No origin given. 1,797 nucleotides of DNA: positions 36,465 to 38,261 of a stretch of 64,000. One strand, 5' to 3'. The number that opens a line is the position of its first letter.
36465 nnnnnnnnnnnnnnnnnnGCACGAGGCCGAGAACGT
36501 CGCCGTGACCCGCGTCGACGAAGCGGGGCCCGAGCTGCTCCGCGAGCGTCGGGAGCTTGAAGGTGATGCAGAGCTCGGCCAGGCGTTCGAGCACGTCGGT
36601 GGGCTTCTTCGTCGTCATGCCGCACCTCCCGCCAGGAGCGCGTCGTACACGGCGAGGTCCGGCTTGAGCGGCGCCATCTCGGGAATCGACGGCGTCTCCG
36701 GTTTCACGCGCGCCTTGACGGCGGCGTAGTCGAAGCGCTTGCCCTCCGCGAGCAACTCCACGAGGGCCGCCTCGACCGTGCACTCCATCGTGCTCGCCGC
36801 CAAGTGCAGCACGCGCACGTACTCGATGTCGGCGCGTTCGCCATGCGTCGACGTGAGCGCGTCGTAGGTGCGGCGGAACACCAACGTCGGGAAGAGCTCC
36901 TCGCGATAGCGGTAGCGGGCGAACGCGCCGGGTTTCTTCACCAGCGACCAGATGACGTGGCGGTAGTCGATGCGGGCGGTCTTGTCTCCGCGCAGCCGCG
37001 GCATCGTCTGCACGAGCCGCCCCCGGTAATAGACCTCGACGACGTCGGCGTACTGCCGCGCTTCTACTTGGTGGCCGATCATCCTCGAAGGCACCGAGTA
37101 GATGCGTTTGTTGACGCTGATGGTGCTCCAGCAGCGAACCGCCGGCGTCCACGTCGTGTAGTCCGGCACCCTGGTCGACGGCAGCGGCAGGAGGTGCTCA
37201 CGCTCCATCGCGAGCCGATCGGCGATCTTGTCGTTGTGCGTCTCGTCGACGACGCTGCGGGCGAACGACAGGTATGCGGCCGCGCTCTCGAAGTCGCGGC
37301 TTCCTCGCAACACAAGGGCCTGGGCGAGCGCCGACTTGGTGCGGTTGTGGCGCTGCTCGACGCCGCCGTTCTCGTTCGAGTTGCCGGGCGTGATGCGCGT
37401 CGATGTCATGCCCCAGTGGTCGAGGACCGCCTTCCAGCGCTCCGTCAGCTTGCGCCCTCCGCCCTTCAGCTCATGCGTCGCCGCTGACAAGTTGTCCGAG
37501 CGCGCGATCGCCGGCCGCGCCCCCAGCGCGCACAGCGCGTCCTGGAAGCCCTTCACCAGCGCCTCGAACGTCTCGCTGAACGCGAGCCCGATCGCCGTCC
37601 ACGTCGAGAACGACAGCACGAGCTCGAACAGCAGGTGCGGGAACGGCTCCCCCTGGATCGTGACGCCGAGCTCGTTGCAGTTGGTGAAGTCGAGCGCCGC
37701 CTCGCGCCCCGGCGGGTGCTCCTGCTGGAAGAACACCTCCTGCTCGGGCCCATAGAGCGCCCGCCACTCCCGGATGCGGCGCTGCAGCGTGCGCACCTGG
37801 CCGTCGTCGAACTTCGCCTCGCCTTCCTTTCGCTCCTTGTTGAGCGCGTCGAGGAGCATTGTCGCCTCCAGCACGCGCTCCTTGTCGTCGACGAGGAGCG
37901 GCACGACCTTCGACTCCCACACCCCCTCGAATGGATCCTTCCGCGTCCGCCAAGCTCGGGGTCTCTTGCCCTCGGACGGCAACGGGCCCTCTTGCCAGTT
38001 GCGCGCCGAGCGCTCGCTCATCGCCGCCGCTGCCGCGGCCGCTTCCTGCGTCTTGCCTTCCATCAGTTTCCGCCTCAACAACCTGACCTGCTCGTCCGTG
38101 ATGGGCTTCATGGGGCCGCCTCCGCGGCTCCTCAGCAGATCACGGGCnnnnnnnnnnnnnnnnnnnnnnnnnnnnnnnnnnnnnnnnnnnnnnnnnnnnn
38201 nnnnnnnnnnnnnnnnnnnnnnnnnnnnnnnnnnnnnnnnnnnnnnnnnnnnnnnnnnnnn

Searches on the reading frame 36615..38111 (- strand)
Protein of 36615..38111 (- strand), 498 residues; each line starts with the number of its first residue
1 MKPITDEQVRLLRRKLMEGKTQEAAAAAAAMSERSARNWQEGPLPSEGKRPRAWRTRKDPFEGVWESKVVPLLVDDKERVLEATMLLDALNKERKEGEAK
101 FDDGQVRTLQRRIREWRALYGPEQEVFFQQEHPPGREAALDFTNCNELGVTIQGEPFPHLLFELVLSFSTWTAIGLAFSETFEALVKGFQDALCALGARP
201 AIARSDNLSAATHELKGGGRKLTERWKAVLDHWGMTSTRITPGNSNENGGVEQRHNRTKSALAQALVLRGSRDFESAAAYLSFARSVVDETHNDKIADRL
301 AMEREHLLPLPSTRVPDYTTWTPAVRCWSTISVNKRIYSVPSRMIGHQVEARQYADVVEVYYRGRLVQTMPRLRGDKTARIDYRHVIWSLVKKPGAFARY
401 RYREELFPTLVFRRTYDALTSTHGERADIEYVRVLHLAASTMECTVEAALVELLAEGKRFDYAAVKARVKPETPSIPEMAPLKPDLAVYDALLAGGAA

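Call 18: search_protein_families(library=pfam, proteins=[window:36615-38111:-], max_evalue=0.01)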
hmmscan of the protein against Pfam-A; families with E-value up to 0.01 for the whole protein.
window:36615-38111:- (498 aa): 2 families
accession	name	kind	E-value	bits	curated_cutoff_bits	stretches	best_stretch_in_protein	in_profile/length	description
PF22483.2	Mu-transpos_C_2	-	7.7e-10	38.8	27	1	322-380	13-71/73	Mu transposase, C-terminal domain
PF00665.32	rve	-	0.0013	19.3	32.6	1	161-245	26-102/102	Integrase core domain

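Call 33: find_encoding_contigs(protein=window:36615-38111:-, flank=4000, max_places=6)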
Protein window:36615-38111:- (498 aa): 4 contigs read that carry it; 4 places shown.
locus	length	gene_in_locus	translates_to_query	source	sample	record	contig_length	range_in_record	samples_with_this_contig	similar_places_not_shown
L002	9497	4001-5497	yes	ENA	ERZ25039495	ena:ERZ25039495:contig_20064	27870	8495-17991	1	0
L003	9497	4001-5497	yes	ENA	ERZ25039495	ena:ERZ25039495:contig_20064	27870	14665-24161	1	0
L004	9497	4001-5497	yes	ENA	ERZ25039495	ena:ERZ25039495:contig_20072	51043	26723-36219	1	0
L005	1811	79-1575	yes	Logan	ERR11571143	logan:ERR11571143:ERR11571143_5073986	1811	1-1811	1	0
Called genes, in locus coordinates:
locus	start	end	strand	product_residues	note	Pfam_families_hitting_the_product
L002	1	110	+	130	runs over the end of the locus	PF05717:TnpB_IS66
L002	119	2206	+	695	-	PF13007:LZ_Tnp_IS66 (weak), PF03050:DDE_Tnp_IS66, PF13817:DDE_Tnp_IS66_C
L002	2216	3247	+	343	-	-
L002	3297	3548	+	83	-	PF02463:SMC_N (weak), PF11398:DUF2813, PF13175:AAA_15, PF13476:AAA_23, PF13555:AAA_29, PF13304:AAA_21 (weak)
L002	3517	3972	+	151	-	-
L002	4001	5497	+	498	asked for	PF22483:Mu-transpos_C_2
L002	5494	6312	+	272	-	PF01695:IstB_IS21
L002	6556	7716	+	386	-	PF13175:AAA_15 (weak)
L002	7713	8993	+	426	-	PF00580:UvrD-helicase (faint), PF01443:Viral_helicase1 (faint), PF13538:UvrD_C_2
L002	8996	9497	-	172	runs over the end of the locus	-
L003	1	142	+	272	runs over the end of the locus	PF01695:IstB_IS21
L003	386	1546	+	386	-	PF13175:AAA_15 (weak)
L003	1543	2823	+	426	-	PF00580:UvrD-helicase (faint), PF01443:Viral_helicase1 (faint), PF13538:UvrD_C_2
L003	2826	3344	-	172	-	-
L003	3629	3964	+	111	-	-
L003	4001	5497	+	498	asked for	PF22483:Mu-transpos_C_2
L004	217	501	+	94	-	PF08241:Methyltransf_11, PF08242:Methyltransf_12, PF13489:Methyltransf_23 (weak), PF13649:Methyltransf_25, PF13847:Methyltransf_31 (weak)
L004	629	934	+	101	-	PF00583:Acetyltransf_1, PF13508:Acetyltransf_7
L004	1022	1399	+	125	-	PF00903:Glyoxalase, PF18029:Glyoxalase_6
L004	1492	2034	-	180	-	-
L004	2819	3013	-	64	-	-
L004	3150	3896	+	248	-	PF00872:Transposase_mut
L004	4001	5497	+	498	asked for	PF22483:Mu-transpos_C_2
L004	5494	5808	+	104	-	-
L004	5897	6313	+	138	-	PF01695:IstB_IS21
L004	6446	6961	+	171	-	PF00872:Transposase_mut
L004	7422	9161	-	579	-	PF03050:DDE_Tnp_IS66, PF13817:DDE_Tnp_IS66_C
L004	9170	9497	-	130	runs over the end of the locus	PF05717:TnpB_IS66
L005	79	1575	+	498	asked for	PF22483:Mu-transpos_C_2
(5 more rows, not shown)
